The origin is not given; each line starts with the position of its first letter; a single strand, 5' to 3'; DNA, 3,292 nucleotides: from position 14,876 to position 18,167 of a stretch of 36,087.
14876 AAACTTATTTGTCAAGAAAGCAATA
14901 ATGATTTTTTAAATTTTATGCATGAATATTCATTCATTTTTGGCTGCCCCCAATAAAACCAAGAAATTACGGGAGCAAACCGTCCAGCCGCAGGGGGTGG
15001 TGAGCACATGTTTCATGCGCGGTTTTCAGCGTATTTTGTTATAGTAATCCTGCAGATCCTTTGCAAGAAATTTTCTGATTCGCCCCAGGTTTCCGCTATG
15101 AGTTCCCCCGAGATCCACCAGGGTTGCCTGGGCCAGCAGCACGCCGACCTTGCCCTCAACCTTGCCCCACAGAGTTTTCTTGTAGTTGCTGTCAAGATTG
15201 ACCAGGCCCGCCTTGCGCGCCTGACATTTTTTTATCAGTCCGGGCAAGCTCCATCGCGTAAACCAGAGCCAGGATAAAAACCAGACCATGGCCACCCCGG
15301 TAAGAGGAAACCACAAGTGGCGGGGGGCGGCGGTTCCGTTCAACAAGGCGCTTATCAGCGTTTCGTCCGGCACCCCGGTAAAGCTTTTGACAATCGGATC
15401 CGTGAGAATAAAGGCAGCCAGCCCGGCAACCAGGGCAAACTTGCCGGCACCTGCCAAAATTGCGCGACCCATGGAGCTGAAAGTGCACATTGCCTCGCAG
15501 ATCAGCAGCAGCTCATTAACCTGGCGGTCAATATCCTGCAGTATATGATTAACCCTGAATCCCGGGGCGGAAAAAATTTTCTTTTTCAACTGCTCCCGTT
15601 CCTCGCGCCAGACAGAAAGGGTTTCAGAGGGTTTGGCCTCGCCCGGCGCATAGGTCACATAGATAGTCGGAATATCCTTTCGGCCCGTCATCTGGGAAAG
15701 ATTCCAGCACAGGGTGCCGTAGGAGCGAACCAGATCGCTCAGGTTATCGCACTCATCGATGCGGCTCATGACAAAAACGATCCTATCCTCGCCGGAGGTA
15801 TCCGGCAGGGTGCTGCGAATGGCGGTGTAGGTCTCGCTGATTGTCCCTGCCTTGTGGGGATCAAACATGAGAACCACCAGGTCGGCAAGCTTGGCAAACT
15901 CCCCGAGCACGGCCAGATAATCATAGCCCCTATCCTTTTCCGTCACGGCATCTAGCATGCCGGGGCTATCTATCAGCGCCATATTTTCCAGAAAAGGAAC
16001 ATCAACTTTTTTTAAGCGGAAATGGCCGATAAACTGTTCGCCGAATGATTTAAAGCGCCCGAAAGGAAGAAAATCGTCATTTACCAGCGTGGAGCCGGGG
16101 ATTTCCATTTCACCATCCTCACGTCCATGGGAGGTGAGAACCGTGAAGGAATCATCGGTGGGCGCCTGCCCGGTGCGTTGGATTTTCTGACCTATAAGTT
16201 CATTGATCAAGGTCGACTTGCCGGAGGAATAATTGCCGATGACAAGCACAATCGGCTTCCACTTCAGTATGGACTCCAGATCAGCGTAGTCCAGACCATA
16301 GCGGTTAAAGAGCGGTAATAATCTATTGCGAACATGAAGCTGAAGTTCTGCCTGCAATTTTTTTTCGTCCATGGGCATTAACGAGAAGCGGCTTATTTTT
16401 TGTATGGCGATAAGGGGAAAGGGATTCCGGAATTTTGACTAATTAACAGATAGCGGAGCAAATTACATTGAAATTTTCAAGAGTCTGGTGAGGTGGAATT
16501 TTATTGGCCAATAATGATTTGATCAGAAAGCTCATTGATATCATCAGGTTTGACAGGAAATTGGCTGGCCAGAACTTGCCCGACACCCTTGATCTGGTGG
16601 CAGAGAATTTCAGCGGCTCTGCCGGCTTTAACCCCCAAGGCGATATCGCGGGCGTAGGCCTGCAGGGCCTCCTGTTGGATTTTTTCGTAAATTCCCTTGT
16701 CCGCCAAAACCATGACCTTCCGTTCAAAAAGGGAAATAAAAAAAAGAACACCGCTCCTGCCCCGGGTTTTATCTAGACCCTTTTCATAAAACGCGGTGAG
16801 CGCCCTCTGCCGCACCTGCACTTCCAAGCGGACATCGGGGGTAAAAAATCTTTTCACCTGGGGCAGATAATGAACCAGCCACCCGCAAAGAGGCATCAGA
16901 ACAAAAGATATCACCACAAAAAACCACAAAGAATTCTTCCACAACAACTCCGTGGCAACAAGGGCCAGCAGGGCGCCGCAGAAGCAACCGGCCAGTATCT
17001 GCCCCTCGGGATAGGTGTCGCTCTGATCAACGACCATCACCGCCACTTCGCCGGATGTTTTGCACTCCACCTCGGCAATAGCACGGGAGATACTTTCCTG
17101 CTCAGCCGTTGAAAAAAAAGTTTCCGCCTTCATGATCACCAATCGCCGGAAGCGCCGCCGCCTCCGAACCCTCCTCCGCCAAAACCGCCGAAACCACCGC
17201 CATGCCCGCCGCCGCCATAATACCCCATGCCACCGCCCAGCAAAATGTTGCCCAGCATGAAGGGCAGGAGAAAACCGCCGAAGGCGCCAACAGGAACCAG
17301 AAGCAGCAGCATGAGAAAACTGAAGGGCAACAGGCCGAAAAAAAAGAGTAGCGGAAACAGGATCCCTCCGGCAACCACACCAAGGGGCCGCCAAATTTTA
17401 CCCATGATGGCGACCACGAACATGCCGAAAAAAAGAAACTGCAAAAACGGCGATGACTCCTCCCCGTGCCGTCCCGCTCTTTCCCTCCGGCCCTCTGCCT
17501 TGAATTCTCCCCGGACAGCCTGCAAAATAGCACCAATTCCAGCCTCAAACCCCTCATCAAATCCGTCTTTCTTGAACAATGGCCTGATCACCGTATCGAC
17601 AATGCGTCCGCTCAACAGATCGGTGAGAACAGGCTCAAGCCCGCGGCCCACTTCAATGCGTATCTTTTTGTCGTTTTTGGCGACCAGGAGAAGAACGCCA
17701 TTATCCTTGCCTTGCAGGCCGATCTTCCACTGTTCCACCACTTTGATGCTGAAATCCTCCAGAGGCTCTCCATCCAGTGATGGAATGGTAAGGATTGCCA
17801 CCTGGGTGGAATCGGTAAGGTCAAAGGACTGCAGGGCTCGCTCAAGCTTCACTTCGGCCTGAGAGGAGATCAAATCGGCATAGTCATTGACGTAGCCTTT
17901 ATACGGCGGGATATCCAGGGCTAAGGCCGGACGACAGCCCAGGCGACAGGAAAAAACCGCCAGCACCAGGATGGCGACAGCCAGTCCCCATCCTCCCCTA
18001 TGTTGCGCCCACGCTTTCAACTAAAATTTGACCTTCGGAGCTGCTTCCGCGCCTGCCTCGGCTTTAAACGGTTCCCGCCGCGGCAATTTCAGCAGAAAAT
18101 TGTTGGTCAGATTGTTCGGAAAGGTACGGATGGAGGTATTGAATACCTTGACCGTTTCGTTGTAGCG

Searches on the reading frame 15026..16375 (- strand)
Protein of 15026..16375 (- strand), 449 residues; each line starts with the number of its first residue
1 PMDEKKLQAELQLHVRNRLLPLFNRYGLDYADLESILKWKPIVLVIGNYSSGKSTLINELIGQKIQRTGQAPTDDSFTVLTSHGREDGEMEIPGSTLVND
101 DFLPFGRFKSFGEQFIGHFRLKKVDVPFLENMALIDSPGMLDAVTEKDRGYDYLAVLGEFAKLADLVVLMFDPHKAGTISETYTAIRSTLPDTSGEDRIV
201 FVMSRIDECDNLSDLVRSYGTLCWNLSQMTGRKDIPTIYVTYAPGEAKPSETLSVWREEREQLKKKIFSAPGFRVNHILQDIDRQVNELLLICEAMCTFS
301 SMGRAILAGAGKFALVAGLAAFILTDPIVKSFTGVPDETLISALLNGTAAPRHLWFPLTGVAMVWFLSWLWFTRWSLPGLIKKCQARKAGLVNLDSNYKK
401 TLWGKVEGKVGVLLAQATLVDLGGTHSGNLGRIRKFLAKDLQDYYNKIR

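Call 3: search_protein_families(library=pfam, proteins=[window:15026-16375:-], max_evalue=0.1)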
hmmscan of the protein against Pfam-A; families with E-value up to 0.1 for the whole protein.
window:15026-16375:- (449 aa): 10 families
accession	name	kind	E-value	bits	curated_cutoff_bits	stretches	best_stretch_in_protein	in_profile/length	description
PF00350.29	Dynamin_N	-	1.3e-13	51.8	27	1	43-194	1-159/168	Dynamin family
PF01926.29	MMR_HSR1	-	2.1e-08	34.7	21.9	1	43-190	2-100/113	50S ribosome-binding GTPase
PF03193.22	RsgA_GTPase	-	0.00097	19.4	30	1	29-72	96-138/174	RsgA GTPase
PF00009.33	GTP_EFTU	-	0.01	15.8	26.5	0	42-66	5-31/188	Elongation factor Tu GTP binding domain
PF02421.24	FeoB_N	-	0.019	14.9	27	0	43-65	3-25/156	Ferrous iron transport protein B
PF00735.24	Septin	-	0.05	13.3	26.2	1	43-73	7-37/280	Septin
PF13555.12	AAA_29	-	0.063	13.5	27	0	42-57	24-39/61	P-loop containing region of AAA domain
PF08477.19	Roc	-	0.078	13.7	27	0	43-73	2-32/119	Ras of Complex, Roc, domain of DAPkinase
PF13191.12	AAA_16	-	0.09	13.7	32.6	0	41-61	25-45/167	AAA ATPase domain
PF20720.3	nSTAND3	-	0.09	12.9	27.2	0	31-67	8-44/155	Novel STAND NTPase 3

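Call 4: search_protein_families(library=ncbifam, proteins=[window:15026-16375:-], max_evalue=0.1)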
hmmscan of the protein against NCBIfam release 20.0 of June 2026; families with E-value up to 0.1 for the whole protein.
window:15026-16375:- (449 aa): 12 families
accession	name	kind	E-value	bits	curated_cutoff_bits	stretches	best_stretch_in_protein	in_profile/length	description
NF000908.1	PRK00089.1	equivalog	4e-07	29.6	237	1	42-70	5-33/291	GTPase Era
TIGR03596.1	GTPase_YlqF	equivalog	7.8e-05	22.2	208.2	1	43-72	121-150/276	ribosome biogenesis GTPase YlqF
TIGR00231.1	small_GTP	domain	0.00037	20.3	42.5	1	43-221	6-134/164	GTP-binding protein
TIGR00436.1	era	equivalog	0.0021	17.5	116.25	1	43-70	3-30/270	GTPase Era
TIGR03594.1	GTPase_EngA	equivalog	0.013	14.5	306.7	1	42-64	2-24/432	ribosome biogenesis GTPase Der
TIGR03597.1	GTPase_YqeH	equivalog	0.038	13.2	297.4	0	42-65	157-180/361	ribosome biogenesis GTPase YqeH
NF003255.0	PRK04213.1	equivalog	0.055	12.8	164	0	40-72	9-40/204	GTP-binding protein EngB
NF052648.1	DynmDynABac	equivalog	0.056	11.2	1600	1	45-76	46-77/1187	dynamin GTPase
NF000355.4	ribo_prot_ABC_F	equivalog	0.074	11.9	380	0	40-70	339-369/499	ribosomal protection-like ABC-F family protein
NF010153.0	PRK13631.1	equivalog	0.075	12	463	0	40-75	52-87/320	cobalt transporter ATP-binding subunit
NF040873.1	AztA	equivalog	0.088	12.4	220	0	38-74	16-52/191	zinc ABC transporter ATP-binding protein AztA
NF010469.0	PRK13894.1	subfamily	0.094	12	508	0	35-67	144-176/320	conjugal transfer ATPase TrbB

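Call 62: search_protein_families(library=padloc, proteins=[window:15026-16375:-], max_evalue=0.01)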
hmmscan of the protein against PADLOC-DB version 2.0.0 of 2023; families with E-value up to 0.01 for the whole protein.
window:15026-16375:- (449 aa): 2 families
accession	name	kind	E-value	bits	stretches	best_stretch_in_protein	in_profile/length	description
PDLC03839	LeoA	-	4.1e-07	27.4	1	40-64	57-80/559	-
PDLC04140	mad8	-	0.0012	16.4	1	40-105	27-85/314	mads_8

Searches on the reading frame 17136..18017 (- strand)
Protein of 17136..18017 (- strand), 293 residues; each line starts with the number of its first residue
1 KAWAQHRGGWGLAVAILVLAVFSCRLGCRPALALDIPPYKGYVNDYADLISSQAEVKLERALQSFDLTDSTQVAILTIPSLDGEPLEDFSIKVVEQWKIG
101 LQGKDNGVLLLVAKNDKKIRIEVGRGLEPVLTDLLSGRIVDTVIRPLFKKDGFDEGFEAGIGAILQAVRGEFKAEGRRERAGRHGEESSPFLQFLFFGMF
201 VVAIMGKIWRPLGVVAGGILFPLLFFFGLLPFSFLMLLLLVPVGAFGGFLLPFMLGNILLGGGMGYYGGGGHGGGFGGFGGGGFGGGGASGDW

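Call 24: search_protein_families(library=pfam, proteins=[window:17136-18017:-], max_evalue=0.00001)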
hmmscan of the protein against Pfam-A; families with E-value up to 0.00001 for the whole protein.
window:17136-18017:- (293 aa): 1 family
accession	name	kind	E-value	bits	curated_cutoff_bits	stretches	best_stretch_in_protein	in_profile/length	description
PF04536.20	TPM_phosphatase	-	4.4e-37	127.3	22.1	1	43-166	1-124/125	TPM domain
